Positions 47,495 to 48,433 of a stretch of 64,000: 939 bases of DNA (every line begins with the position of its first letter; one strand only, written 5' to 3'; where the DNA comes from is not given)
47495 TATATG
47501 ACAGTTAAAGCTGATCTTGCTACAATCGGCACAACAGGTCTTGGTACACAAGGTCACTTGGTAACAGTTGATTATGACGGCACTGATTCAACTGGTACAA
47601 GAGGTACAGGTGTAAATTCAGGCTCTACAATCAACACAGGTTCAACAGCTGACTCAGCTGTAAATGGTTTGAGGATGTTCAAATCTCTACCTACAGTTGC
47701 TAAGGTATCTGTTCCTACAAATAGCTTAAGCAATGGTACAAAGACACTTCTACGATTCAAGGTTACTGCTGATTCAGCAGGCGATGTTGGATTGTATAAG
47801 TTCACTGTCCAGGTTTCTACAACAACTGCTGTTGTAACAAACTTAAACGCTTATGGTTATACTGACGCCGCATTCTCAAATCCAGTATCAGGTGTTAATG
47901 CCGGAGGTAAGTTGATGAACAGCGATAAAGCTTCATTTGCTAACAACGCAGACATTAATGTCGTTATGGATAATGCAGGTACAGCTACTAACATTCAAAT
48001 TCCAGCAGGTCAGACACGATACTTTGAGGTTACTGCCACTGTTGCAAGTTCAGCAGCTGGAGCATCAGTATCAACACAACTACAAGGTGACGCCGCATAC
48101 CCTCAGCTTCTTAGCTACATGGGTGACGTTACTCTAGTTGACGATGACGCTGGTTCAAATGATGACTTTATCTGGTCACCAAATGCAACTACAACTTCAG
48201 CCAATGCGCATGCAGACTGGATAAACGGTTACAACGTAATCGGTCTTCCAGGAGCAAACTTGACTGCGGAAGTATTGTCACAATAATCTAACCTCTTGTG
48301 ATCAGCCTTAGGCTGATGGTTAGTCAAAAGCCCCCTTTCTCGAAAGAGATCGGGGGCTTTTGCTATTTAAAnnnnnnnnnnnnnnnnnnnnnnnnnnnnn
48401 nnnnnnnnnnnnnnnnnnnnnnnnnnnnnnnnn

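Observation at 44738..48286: High-G+C, codon-biased 1182-aa S-layer-like protein with peptidoglycan-binding N-terminus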

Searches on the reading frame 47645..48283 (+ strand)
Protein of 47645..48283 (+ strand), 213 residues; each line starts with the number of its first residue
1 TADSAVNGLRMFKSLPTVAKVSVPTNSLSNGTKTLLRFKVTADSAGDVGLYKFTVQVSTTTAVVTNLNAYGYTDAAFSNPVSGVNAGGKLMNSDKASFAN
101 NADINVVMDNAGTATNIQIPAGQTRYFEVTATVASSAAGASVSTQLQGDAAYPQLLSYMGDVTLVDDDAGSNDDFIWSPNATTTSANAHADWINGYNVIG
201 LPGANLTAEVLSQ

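Call 79: predict_structure(alignment_id=A5)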
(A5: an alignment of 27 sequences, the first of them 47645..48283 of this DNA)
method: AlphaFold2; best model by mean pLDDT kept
length: 213 residues; sequences in the alignment: 27
mean_pLDDT: 89.8   pTM: 0.87
mean pLDDT of the five models: 89.8, 88.6, 88.2, 88.1, 85.6
residues with pLDDT >= 90: 148; 70-90: 47; 50-70: 14; < 50: 4
segments of 3 or more residues with pLDDT < 50: 1-4
pLDDT, mean of each block of 10 residues (from residue 1): 51 89 96 98 94 96 96 98 97 91 94 93 98 95 95 82 81 90 75 89 84 96
secondary structure, 60 per line:
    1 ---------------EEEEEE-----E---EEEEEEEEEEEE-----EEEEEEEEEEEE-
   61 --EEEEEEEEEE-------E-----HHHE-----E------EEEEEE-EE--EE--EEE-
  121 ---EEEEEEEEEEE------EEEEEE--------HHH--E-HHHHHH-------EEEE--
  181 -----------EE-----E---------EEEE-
elements in order: E16-21 E31-42 E48-59 E63-72 E102-107 E117-119 E124-134 E141-146 H162-167 E175-178 E209-212

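Call 81: fold_search(model_id=the predicted structure, library=pdb)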
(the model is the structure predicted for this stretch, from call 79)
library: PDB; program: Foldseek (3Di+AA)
matches with E <= 10: 1404; with E <= 0.001: 2
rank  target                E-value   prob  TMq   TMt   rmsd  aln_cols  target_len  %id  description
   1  7wwo_A                4.1e-04  1.00  0.33  0.41   6.1       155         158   14  Dimer form of hypothetical protein TTHA1873 from Thermus thermophilus (released 2022-03-09)
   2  7wwn                  5.5e-04  1.00  0.32  0.39   6.3       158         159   11  Structure of hypothetical protein TTHA1873 from Thermus thermophilus with Potassium mercuric iodide (released 2022-04-06)
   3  5fx8_U                2.0e-03  0.69  0.20  0.15  10.4       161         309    6  Complete structure of manganese lipoxygenase of Gaeumannomyces graminis and partial structure of zonadhesin of Komagat (released 2016-06-22)
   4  7fe0_A                2.1e-03  0.85  0.25  0.28  11.8       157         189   12  AvmM Catalyzes Macrocyclization in Alchivemycin A Biosynthesis (released 2021-09-01)
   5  5cl2_B                2.9e-03  0.99  0.28  0.25  12.0       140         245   14  Crystal structure of Spo0M, sporulation control protein, from Bacillus subtilis. (released 2015-12-16)
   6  9lj6                  4.3e-03  0.94  0.28  0.25   7.2       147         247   10  Crystal Structure of C-terminal rigid fragment containing middle and C-terminal domains of the Basal pilin EbpB from Ent (released 2025-07-16)
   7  4b60_B                4.5e-03  0.84  0.25  0.20  13.0       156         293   10  Structure of rFnBPA(189-505) in complex with fibrinogen gamma chain C- terminal peptide (released 2013-10-09)
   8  9m00_A                5.1e-03  0.95  0.29  0.21   7.0       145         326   10  Crystal Structure of the Basal pilin EbpB from Enterococcus faecalis with a partially disordered N-terminal domain. (released 2025-07-16)
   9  2x9z                  5.1e-03  0.60  0.29  0.25  14.3       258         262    8  STRUCTURE OF THE PILUS BACKBONE (RRGB) FROM STREPTOCOCCUS PNEUMONIAE (released 2010-06-30)
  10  8p4l_A                6.3e-03  0.63  0.22  0.10  12.4       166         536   11  Beta-N-acetylgalactosaminidase from Niabella aurantiaca (released 2024-01-17)
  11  7fe5_A                7.5e-03  0.66  0.24  0.26  12.0       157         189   12  AvmM Catalyzes Macrocyclization in Alchivemycin A Biosynthesis (released 2021-09-01)
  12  9m00_B                8.3e-03  0.92  0.29  0.22   6.8       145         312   10  Crystal Structure of the Basal pilin EbpB from Enterococcus faecalis with a partially disordered N-terminal domain. (released 2025-07-16)
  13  8k2n_B                8.8e-03  0.60  0.23  0.11  13.9       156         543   13  Crystal structure of Group 4 Monosaccharide-releasing beta-N-acetylgalactosaminidase NgaLy from Lacticaseibacillus yic (released 2024-04-24)
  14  9n9j_5                9.8e-03  0.66  0.21  0.30  11.1       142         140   12  Structure of a GRP94 folding intermediate engaged with a CCDC134- and FKBP11-bound secretory translocon (released 2025-11-19)
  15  1r19_C                1.0e-02  0.66  0.25  0.20   8.2       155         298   12  Crystal Structure Analysis of S.epidermidis adhesin SdrG binding to Fibrinogen (Apo structure) (released 2003-10-28)
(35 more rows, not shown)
